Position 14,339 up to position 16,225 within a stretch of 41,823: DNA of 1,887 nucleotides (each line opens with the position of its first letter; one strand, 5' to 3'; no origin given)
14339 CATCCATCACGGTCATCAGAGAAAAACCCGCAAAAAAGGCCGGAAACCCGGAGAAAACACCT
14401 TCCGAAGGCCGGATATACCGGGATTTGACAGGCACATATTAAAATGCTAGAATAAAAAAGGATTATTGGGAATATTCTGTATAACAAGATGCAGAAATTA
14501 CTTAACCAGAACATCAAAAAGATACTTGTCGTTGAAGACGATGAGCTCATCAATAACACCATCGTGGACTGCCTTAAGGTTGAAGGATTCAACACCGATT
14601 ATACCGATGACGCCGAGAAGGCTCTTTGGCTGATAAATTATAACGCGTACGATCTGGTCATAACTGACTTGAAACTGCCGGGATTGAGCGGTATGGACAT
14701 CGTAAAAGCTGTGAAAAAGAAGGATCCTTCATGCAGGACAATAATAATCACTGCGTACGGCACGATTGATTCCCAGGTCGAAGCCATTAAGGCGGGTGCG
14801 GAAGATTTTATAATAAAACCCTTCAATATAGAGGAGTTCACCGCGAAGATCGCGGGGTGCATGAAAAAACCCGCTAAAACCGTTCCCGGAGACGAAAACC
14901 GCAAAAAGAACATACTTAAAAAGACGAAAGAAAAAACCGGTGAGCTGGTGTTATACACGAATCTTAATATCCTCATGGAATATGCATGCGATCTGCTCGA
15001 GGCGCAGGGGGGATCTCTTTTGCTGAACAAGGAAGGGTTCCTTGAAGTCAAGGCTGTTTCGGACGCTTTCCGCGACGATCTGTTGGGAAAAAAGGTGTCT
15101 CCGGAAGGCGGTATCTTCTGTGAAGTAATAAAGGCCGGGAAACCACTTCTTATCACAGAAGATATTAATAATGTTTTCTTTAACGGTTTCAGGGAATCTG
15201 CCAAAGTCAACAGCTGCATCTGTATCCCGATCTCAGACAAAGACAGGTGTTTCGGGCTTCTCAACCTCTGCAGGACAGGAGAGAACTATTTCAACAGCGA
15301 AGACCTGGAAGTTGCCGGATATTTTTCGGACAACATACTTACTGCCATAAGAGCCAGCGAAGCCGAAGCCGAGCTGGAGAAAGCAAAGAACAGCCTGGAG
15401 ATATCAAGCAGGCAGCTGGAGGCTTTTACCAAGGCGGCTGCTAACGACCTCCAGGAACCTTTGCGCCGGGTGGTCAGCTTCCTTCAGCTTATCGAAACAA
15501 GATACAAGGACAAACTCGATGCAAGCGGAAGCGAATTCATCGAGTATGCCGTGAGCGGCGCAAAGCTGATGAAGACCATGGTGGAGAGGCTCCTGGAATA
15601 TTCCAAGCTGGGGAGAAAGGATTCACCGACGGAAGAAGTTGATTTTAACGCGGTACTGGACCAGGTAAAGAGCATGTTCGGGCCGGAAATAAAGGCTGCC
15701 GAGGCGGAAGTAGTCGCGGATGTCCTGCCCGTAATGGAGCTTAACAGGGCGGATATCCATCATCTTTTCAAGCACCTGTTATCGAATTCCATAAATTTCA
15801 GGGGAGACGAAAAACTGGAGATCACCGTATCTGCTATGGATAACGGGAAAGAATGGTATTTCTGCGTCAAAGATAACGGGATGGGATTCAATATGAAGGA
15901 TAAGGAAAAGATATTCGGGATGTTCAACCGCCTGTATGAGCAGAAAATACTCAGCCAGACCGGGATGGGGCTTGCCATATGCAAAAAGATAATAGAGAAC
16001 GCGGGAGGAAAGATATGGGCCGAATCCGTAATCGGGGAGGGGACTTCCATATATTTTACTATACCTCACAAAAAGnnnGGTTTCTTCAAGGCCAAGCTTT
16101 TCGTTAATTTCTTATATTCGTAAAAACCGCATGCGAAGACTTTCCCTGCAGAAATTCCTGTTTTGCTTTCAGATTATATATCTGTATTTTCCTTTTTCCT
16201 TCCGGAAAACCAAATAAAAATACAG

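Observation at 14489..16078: REC-GAF-kinase hybrid with Asn in place of the phospho-accepting His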

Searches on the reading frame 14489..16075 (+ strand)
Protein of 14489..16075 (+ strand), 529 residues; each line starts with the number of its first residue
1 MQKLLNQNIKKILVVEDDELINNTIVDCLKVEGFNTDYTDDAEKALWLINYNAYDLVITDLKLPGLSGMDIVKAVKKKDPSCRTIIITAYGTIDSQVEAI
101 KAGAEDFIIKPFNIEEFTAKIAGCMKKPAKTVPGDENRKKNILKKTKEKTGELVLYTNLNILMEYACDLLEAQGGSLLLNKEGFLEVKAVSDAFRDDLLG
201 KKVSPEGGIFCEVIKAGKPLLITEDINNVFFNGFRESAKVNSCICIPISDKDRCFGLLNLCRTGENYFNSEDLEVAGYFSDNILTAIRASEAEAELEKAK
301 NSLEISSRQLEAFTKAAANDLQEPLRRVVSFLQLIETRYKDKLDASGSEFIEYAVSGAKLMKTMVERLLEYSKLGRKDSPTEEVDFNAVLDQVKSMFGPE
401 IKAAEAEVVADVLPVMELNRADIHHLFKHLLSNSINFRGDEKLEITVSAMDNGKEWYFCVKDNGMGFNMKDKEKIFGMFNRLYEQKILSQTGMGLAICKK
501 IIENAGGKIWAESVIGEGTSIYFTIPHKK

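Call 3: search_protein_families(library=pfam, proteins=[window:14489-16075:+], max_evalue=10)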
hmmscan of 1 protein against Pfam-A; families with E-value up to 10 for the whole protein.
window:14489-16075:+ (529 aa): 9 families
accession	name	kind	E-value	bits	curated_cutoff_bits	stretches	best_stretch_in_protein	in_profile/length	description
PF00072.30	Response_reg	-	7.7e-27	94.1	30.2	1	12-121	1-110/111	Response regulator receiver domain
PF02518.31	HATPase_c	-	2.9e-22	79.6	26.4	1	421-528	4-110/111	Histidine kinase-, DNA gyrase B-, and HSP90-like ATPase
PF01590.32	GAF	-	3e-11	44.4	22.4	1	159-286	6-132/133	GAF domain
PF13185.12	GAF_2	-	6e-11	43.1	28.6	1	159-287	8-135/136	GAF domain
PF00512.31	HisKA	-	5.9e-06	26.7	26.9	1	310-375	2-64/66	His Kinase A (phospho-acceptor) domain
PF13492.12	GAF_3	-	0.016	16.1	27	1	159-287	6-127/129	GAF domain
PF13589.12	HATPase_c_3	-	0.033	14.6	25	1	430-495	10-77/137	Histidine kinase-, DNA gyrase B-, and HSP90-like ATPase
PF14501.12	HATPase_c_5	-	0.054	13.8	22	1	418-510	1-87/102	GHKL domain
PF23198.2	PDE8A_N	-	0.079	13.3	29.6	1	6-90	7-92/147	PDE8A-like, N-terminal domain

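Call 4: search_protein_families(library=ncbifam, proteins=[window:14489-16075:+], max_evalue=1)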
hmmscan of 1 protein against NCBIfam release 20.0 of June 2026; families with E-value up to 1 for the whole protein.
window:14489-16075:+ (529 aa): 159 families (the best 25 are shown)
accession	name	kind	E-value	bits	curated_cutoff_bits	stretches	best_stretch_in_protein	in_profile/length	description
NF047465.1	hybrid_HK_LvrA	exception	3.5e-48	164.2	1200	2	294-527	584-818/819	hybrid histidine kinase/response regulator LvrA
TIGR02956.1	TMAO_torS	equivalog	9.7e-34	116.6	676.5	2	296-527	450-682/967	TMAO reductase system sensor histidine kinase/response regulator TorS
NF041880.1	EPS_EpsF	equivalog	7e-31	107.3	900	2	297-523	261-487/492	response regulator EpsF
NF008302.0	PRK11091.1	equivalog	2.1e-29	102.3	838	2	297-526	270-504/779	aerobic respiration two-component sensor histidine kinase ArcB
NF011874.0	PRK15347.1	equivalog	6.2e-27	94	852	2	292-527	380-614/921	two component system sensor kinase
NF033092.0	HK_WalK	equivalog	3.3e-26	92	725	1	313-526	375-593/594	cell wall metabolism sensor histidine kinase WalK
NF046044.1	PnpS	equivalog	1.2e-24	87.1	400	1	345-526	204-390/390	two-component system histidine kinase PnpS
NF045901.1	HisKinLetSLeg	equivalog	2.1e-24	85.6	1650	2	292-521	275-512/906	two-component system sensor histidine kinase LetS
NF007928.2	PRK10643.1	equivalog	1.8e-23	83.3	330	1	11-127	2-118/216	two-component system response regulator PmrA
NF006800.0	PRK09303.1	equivalog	5.5e-23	81.5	342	1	287-526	128-376/383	histidine kinase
NF041947.1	LuxQ_Vibrio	equivalog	6.6e-23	80.5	1200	2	291-527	453-696/843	quorum-sensing autoinducer 2 sensor kinase/phosphatase LuxQ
NF008099.0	PRK10841.1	equivalog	2.3e-22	78.6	920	2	297-526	457-689/949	two-component system sensor histidine kinase RcsC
TIGR01818.1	ntrC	equivalog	4.2e-22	78.6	558.6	1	12-132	1-121/463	nitrogen regulation protein NR(I)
NF008469.0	PRK11361.1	equivalog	7.1e-22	77.7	714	1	8-119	3-114/461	acetoacetate metabolism transcriptional regulator AtoC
NF051870.1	NAssimRespRegNtrX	equivalog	1.3e-21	77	600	1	10-125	2-119/452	nitrogen assimilation response regulator NtrX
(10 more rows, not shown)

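Call 7: find_homologous_proteins(query=window:14489-16075:+, max_evalue=1e-20)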
Query window:14489-16075:+ (529 aa): 1264 proteins with E <= 1e-20 among 8000 candidates; the best 120 are listed.
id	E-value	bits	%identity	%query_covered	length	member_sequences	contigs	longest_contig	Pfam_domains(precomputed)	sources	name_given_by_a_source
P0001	0.0e+0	1175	100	100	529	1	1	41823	PF13185.13,PF01590.33,PF02518.32,PF00512.32,PF00072.31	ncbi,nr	ncbi:MAG: response regulator [Elusimicrobia bacterium]|nr:response regulator [Elusimicrobiota bacter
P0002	3.9e-69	252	31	98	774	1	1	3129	PF08447.19,PF13426.14,PF08448.17,PF02518.32,PF00512.32,PF00989.32,PF00072.31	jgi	jgi:PAS domain S-box-containing protein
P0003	2.2e-68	250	36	43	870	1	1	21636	PF13426.14,PF13188.14,PF24820.2,PF08448.17,PF02518.32,PF00512.32,PF00989.32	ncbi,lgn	-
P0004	1.9e-66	243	34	45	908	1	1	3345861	PF13426.14,PF13188.14,PF24820.2,PF08448.17,PF02518.32,PF00512.32,PF00989.32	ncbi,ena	-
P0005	4.6e-64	235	29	98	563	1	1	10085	PF13185.13,PF01590.33,PF02518.32,PF13492.13,PF00512.32,PF00072.31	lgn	-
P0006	1.7e-63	233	41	44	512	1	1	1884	PF08447.19,PF13426.14,PF08448.17,PF02518.32,PF00512.32,PF00072.31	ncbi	-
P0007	5.6e-62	228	38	55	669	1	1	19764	PF13185.13,PF01590.33,PF08448.17,PF02518.32,PF13492.13,PF00512.32,PF00989.32,PF00072.31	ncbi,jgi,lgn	jgi:PAS domain S-box-containing protein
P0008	1.7e-60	224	42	45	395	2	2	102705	PF02518.32,PF00512.32,PF00072.31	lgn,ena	-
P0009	1.7e-59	220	41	44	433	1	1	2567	PF02518.32,PF00512.32,PF00072.31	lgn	-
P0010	3.4e-59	219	39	60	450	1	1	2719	PF13185.13,PF01590.33,PF02518.32,PF13492.13,PF00512.32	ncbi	-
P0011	4.2e-59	219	30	100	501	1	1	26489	PF08447.19,PF02518.32,PF00512.32,PF00072.31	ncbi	-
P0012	1.9e-58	217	41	45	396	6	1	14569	PF02518.32,PF00512.32,PF00072.31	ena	-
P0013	2.4e-58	216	42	44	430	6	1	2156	PF02518.32,PF00512.32,PF00072.31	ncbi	-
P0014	2.5e-58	216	38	44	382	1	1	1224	PF02518.32,PF00512.32,PF00072.31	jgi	jgi:signal transduction histidine kinase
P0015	6.7e-58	215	30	98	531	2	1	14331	PF13426.14,PF13188.14,PF08448.17,PF02518.32,PF00512.32,PF00989.32,PF00072.31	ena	-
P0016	4.8e-57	212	32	61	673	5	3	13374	PF08447.19,PF13426.14,PF13185.13,PF08448.17,PF02518.32,PF00512.32,PF00989.32,PF00072.31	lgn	-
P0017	6.5e-57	212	30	100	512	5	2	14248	PF08447.19,PF02518.32,PF00512.32,PF00072.31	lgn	-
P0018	2.2e-56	210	28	98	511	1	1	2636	PF02518.32,PF00512.32,PF00072.31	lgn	-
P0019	3.0e-56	210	43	45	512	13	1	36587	PF08447.19,PF02518.32,PF00512.32,PF00072.31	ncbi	-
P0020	1.0e-55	208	39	56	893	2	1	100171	PF08447.19,PF13426.14,PF13188.14,PF13185.13,PF01590.33,PF08448.17,PF02518.32,PF00512.32,PF00989.32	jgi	-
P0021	1.3e-55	207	37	63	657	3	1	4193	PF17152.11,PF00672.31,PF13185.13,PF01590.33,PF02518.32,PF13492.13,PF00512.32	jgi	-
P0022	1.5e-55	207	37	45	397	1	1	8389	PF02518.32,PF00512.32,PF00072.31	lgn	-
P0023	1.8e-55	207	46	44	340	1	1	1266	PF02518.32,PF00512.32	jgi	jgi:light-regulated signal transduction histidine kinase (bacteriophytochrome)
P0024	2.0e-55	207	45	45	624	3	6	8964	PF02518.32,PF00512.32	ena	-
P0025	2.8e-55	206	40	47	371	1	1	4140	PF02518.32,PF00512.32,PF00072.31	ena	-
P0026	3.0e-55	206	41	51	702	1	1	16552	PF00672.31,PF05228.20,PF08448.17,PF02518.32,PF00512.32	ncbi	-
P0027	3.8e-55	206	39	55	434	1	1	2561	PF13185.13,PF01590.33,PF02518.32,PF00512.32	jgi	jgi:signal transduction histidine kinase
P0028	3.8e-55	206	28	99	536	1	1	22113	PF13426.14,PF08448.17,PF02518.32,PF00512.32,PF00989.32,PF00072.31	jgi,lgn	-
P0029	4.6e-55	206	36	65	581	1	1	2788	PF08447.19,PF13426.14,PF13188.14,PF13185.13,PF12860.14,PF01590.33,PF08448.17,PF02518.32,PF13492.13,PF00512.32,PF00989.32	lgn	-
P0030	1.0e-54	204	38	54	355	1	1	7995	PF13185.13,PF01590.33,PF02518.32,PF13492.13,PF00512.32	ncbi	ncbi:MAG: ATP-binding protein, partial [Dehalococcoidia bacterium]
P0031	1.3e-54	204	34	47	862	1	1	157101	PF08448.17,PF02518.32,PF00512.32,PF00072.31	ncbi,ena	-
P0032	1.5e-54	204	42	45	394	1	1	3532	PF02518.32,PF00512.32,PF00072.31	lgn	-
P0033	1.7e-54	204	29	98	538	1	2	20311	PF13426.14,PF08448.17,PF02518.32,PF00512.32,PF00989.32,PF00072.31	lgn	-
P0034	1.8e-54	204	40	46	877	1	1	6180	PF08447.19,PF13426.14,PF13188.14,PF08448.17,PF02518.32,PF00512.32,PF00989.32,PF00072.31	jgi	jgi:PAS domain S-box-containing protein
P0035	1.9e-54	204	39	55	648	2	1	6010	PF13185.13,PF01590.33,PF02518.32,PF13492.13,PF00512.32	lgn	-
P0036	3.2e-54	203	37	45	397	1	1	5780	PF02518.32,PF00512.32,PF00072.31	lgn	-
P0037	3.3e-54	203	40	47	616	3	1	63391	PF08447.19,PF13426.14,PF13188.14,PF12860.14,PF08448.17,PF02518.32,PF00512.32,PF00989.32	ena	-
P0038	6.3e-54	202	42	45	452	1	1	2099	PF13426.14,PF02518.32,PF00512.32,PF00989.32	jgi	jgi:two-component system, chemotaxis family, sensor kinase Cph1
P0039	6.4e-54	202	30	90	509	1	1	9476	PF08447.19,PF13426.14,PF08448.17,PF02518.32,PF00512.32,PF00989.32,PF00072.31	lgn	-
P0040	7.0e-54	202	40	45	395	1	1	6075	PF02518.32,PF00512.32,PF00072.31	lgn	-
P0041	7.7e-54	202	45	45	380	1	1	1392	PF13426.14,PF13188.14,PF08448.17,PF02518.32,PF00512.32,PF00989.32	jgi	jgi:PAS domain S-box-containing protein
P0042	9.0e-54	201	36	62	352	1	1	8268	PF13185.13,PF01590.33,PF02518.32,PF00512.32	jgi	jgi:light-regulated signal transduction histidine kinase (bacteriophytochrome)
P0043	9.1e-54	201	44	46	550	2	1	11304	PF08447.19,PF13426.14,PF13188.14,PF12860.14,PF24820.2,PF08448.17,PF02518.32,PF00512.32,PF00989.32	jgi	jgi:PAS domain S-box-containing protein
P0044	9.3e-54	201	41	45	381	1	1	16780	PF20274.5,PF02518.32,PF00512.32,PF00072.31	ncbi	-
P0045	1.5e-53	201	42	45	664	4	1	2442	PF08447.19,PF13426.14,PF13188.14,PF08448.17,PF02518.32,PF00512.32,PF00989.32,PF00072.31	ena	-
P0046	1.8e-53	200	27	97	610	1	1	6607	PF13426.14,PF02518.32,PF00512.32,PF00072.31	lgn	-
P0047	2.0e-53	200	43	46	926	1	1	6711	PF08447.19,PF13426.14,PF13188.14,PF12860.14,PF24820.2,PF08448.17,PF02518.32,PF00512.32,PF00989.32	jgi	jgi:PAS domain S-box-containing protein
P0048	2.1e-53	200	39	51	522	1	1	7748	PF02518.32,PF00512.32,PF00072.31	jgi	jgi:PAS domain S-box-containing protein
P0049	2.9e-53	200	43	46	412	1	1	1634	PF13426.14,PF08448.17,PF02518.32,PF00512.32,PF00989.32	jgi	jgi:PAS domain S-box-containing protein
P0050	3.7e-53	199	38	52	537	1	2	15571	PF13426.14,PF13188.14,PF08448.17,PF02518.32,PF00512.32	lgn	-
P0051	4.4e-53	199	43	43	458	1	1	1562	PF08447.19,PF13426.14,PF13188.14,PF13185.13,PF08448.17,PF02518.32,PF00512.32,PF00989.32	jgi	jgi:PAS domain S-box-containing protein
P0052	5.0e-53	199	41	45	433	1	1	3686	PF02518.32,PF00512.32,PF00072.31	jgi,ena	-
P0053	5.4e-53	199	37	55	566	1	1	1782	PF08447.19,PF13426.14,PF13185.13,PF01590.33,PF08448.17,PF02518.32,PF00512.32,PF00989.32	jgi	jgi:PAS domain S-box-containing protein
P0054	7.7e-53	198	43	48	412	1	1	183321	PF02518.32,PF00512.32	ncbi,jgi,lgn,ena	ncbi:MAG: ATP-binding protein [Bacteroidia bacterium]|jgi:signal transduction histidine kinase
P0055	8.3e-53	198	42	44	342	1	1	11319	PF08448.17,PF02518.32,PF00512.32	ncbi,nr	ncbi:MAG: PAS domain-containing protein [Nitrospirales bacterium]|nr:PAS domain-containing protein [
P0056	8.3e-53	198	43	45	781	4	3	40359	PF13188.14,PF02518.32,PF00512.32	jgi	jgi:signal transduction histidine kinase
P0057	8.5e-53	198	43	46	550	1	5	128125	PF08447.19,PF13426.14,PF13188.14,PF12860.14,PF24820.2,PF08448.17,PF02518.32,PF00512.32,PF00989.32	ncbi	-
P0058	1.3e-52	197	43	45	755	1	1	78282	PF00672.31,PF12860.14,PF02518.32,PF00512.32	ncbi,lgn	-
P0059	1.6e-52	197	39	45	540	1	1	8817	PF13426.14,PF08448.17,PF02518.32,PF00512.32,PF00989.32,PF00072.31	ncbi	-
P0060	1.9e-52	197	45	43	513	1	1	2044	PF00672.31,PF02518.32,PF00512.32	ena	-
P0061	2.0e-52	197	42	46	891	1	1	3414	PF13426.14,PF13188.14,PF08448.17,PF02518.32,PF00512.32,PF00989.32,PF03924.20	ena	-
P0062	2.5e-52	197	43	45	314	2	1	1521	PF02518.32,PF00512.32,PF14501.13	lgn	-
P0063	2.8e-52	196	27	98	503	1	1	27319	PF13426.14,PF02518.32,PF00512.32,PF00989.32,PF00072.31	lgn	-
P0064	3.6e-52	196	42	46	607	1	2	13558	PF00672.31,PF02518.32,PF00512.32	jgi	jgi:signal transduction histidine kinase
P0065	3.7e-52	196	43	45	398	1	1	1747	PF08447.19,PF13426.14,PF08448.17,PF02518.32,PF00512.32,PF00989.32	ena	-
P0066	4.0e-52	196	38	44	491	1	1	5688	PF02518.32,PF00512.32,PF00072.31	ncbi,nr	ncbi:MAG: response regulator [Candidatus Sericytochromatia bacterium]|nr:response regulator [Candida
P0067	5.4e-52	195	43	43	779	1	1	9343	PF08447.19,PF13426.14,PF13188.14,PF08448.17,PF02518.32,PF00512.32,PF00989.32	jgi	jgi:PAS domain S-box-containing protein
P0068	5.4e-52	195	41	42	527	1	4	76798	PF13426.14,PF13188.14,PF08448.17,PF02518.32,PF00512.32,PF00989.32,PF00072.31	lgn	-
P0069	7.7e-52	195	29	98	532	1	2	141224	PF13426.14,PF13188.14,PF08448.17,PF02518.32,PF00512.32,PF00989.32,PF00072.31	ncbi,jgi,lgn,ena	jgi:PAS domain S-box-containing protein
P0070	8.1e-52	195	34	60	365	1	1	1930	PF13185.13,PF01590.33,PF02518.32,PF00512.32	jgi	jgi:hypothetical protein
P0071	8.6e-52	195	44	44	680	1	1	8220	PF13426.14,PF08448.17,PF02518.32,PF00512.32,PF00989.32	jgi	jgi:PAS domain S-box-containing protein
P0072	1.1e-51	194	45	47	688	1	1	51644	PF13188.14,PF02518.32,PF00512.32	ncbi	-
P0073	1.1e-51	194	42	45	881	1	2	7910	PF00672.31,PF13426.14,PF13188.14,PF02743.25,PF08448.17,PF02518.32,PF00512.32,PF00989.32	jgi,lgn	-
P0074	1.1e-51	194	42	51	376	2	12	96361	PF00672.31,PF02518.32,PF00512.32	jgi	jgi:signal transduction histidine kinase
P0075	1.2e-51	194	43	44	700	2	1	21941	PF08447.19,PF13426.14,PF13188.14,PF08448.17,PF02518.32,PF00512.32,PF00989.32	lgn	-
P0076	1.4e-51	194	41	45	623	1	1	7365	PF08447.19,PF13426.14,PF13188.14,PF08448.17,PF02518.32,PF11845.14,PF00512.32,PF00989.32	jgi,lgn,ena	-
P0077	1.4e-51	194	44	45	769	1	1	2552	PF08447.19,PF13426.14,PF13188.14,PF12860.14,PF08448.17,PF02518.32,PF00512.32,PF00989.32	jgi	jgi:PAS domain S-box-containing protein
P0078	1.6e-51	194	44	44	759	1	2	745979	PF08447.19,PF13426.14,PF13188.14,PF08448.17,PF02518.32,PF00512.32,PF13493.12,PF00989.32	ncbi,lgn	-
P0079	2.0e-51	194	44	48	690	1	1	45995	PF13188.14,PF02518.32,PF00512.32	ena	-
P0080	2.4e-51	193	43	46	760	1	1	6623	PF08447.19,PF13426.14,PF13188.14,PF12860.14,PF08448.17,PF02518.32,PF00512.32,PF13493.12,PF00989.32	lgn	-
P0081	2.8e-51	193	40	49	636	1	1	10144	PF08447.19,PF02518.32,PF00512.32,PF00072.31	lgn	-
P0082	2.9e-51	193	39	45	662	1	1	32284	PF08447.19,PF13426.14,PF13188.14,PF24820.2,PF08448.17,PF02518.32,PF00512.32,PF00989.32,PF25487.2,PF14598.13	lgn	-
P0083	3.5e-51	193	41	44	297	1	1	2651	PF02518.32,PF00512.32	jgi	jgi:light-regulated signal transduction histidine kinase (bacteriophytochrome)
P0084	3.6e-51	193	43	47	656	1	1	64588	PF00672.31,PF08447.19,PF13426.14,PF02518.32,PF00512.32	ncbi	ncbi:MAG: ATP-binding protein [Bacteroidota bacterium]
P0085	4.4e-51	192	37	45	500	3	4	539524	PF13426.14,PF13188.14,PF08448.17,PF02518.32,PF00512.32,PF00989.32,PF00072.31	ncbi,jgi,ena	jgi:PAS domain S-box-containing protein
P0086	5.0e-51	192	33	62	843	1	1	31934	PF00672.31,PF13185.13,PF01590.33,PF02518.32,PF13492.13,PF00512.32,PF17203.11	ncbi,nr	ncbi:MAG: GAF domain-containing protein [Deltaproteobacteria bacterium]|nr:GAF domain-containing pro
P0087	6.4e-51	192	29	98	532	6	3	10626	PF13426.14,PF13188.14,PF08448.17,PF02518.32,PF00512.32,PF00989.32,PF00072.31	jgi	jgi:PAS domain S-box-containing protein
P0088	7.7e-51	192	42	44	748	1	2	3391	PF08447.19,PF13426.14,PF13188.14,PF08448.17,PF02518.32,PF00512.32,PF00989.32,PF14598.13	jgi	jgi:PAS domain S-box-containing protein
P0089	7.9e-51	192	41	44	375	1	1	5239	PF13426.14,PF13188.14,PF02518.32,PF00512.32,PF00989.32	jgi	jgi:PAS domain S-box-containing protein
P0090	9.0e-51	191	39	47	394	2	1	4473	PF02518.32,PF00512.32,PF00072.31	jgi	jgi:signal transduction histidine kinase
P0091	9.4e-51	191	43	45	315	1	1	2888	PF02518.32,PF00512.32,PF14501.13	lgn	-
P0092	1.3e-50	191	41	50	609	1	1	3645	PF00672.31,PF02743.25,PF22588.2,PF02518.32,PF00512.32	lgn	-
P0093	1.3e-50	191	38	46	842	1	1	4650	PF08447.19,PF13426.14,PF13188.14,PF13185.13,PF02518.32,PF00512.32,PF00989.32,PF00072.31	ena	-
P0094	1.5e-50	191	28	95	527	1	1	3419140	PF13426.14,PF02518.32,PF00512.32,PF00989.32,PF00072.31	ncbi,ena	-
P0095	1.7e-50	191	41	48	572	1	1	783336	PF08447.19,PF13426.14,PF08448.17,PF02518.32,PF00512.32,PF00989.32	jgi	jgi:PAS domain S-box-containing protein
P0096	1.7e-50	191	40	46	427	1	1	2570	PF08447.19,PF13426.14,PF02518.32,PF00512.32,PF00989.32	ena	-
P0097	1.7e-50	191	27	99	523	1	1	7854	PF13426.14,PF02518.32,PF00512.32,PF00989.32,PF00072.31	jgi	jgi:PAS domain S-box-containing protein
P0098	1.8e-50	190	42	46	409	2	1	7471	PF13426.14,PF13188.14,PF08448.17,PF02518.32,PF00512.32,PF00989.32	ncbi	-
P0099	1.8e-50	190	29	98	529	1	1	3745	PF08447.19,PF02518.32,PF00512.32,PF00072.31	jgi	jgi:PAS domain S-box-containing protein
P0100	2.3e-50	190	42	44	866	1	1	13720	PF08447.19,PF13426.14,PF13188.14,PF12860.14,PF24820.2,PF08448.17,PF02518.32,PF00512.32,PF00989.32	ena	-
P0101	2.3e-50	190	42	45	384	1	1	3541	PF13426.14,PF13188.14,PF24820.2,PF08448.17,PF02518.32,PF00512.32,PF00989.32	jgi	jgi:PAS domain S-box-containing protein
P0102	2.5e-50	190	41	44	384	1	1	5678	PF02518.32,PF00512.32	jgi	jgi:signal transduction histidine kinase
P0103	2.5e-50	190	27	97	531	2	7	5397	PF13426.14,PF13188.14,PF08448.17,PF02518.32,PF00512.32,PF00989.32,PF00072.31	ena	-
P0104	2.6e-50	190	42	46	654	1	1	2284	PF13596.13,PF08447.19,PF13426.14,PF13188.14,PF13185.13,PF01590.33,PF08448.17,PF02518.32,PF00512.32,PF00989.32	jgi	jgi:PAS domain S-box-containing protein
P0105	3.2e-50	190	42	45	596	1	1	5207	PF00672.31,PF08447.19,PF13426.14,PF13188.14,PF08448.17,PF02518.32,PF00512.32,PF00989.32,PF14501.13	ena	-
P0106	6.4e-50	189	43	46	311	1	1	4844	PF02518.32,PF00512.32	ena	-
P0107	6.5e-50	189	41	46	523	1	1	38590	PF13426.14,PF24820.2,PF08448.17,PF02518.32,PF00512.32,PF13493.12,PF00989.32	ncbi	-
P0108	6.5e-50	189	40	46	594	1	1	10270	PF00672.31,PF02518.32,PF00512.32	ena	-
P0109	6.9e-50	189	42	42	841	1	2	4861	PF13426.14,PF13188.14,PF08448.17,PF02518.32,PF17159.11,PF00512.32,PF00989.32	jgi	jgi:PAS domain S-box-containing protein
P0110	7.2e-50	188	40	49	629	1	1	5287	PF08447.19,PF13426.14,PF13188.14,PF08448.17,PF02518.32,PF00512.32,PF00989.32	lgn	-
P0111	7.2e-50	188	42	45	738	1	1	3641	PF13426.14,PF08448.17,PF02518.32,PF00512.32,PF00989.32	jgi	jgi:PAS domain S-box-containing protein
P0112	7.3e-50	188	42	44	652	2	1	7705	PF08447.19,PF13426.14,PF13188.14,PF12860.14,PF08448.17,PF02518.32,PF00512.32,PF00989.32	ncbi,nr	ncbi:MAG: hypothetical protein DME26_04190 [Verrucomicrobia bacterium]|nr:MAG: hypothetical protein 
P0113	9.7e-50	188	39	45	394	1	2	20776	PF02518.32,PF00512.32,PF00072.31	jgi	jgi:signal transduction histidine kinase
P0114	1.0e-49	188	42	45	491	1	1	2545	PF08447.19,PF13426.14,PF13188.14,PF08448.17,PF02518.32,PF00512.32,PF00989.32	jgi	jgi:PAS domain S-box-containing protein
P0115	1.1e-49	188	38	44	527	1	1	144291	PF13426.14,PF13188.14,PF08448.17,PF02518.32,PF00512.32,PF00989.32,PF00072.31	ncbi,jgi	jgi:PAS domain S-box-containing protein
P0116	1.2e-49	188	41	45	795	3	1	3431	PF17152.11,PF00672.31,PF08447.19,PF13426.14,PF13188.14,PF24820.2,PF08448.17,PF02518.32,PF00512.32,PF00989.32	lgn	-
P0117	1.3e-49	188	40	42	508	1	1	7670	PF08447.19,PF13426.14,PF13188.14,PF08448.17,PF02518.32,PF00512.32,PF00989.32,PF00072.31,PF14501.13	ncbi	-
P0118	1.3e-49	188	42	45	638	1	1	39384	PF08447.19,PF05227.20,PF08448.17,PF02518.32,PF00512.32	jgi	jgi:signal transduction histidine kinase/CHASE3 domain sensor protein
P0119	1.5e-49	187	42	44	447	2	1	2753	PF08447.19,PF02518.32,PF00512.32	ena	-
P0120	1.6e-49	187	35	45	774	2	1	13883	PF13426.14,PF13188.14,PF01816.24,PF25591.2,PF08448.17,PF02518.32,PF00512.32,PF00989.32,PF00072.31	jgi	jgi:PAS domain S-box-containing protein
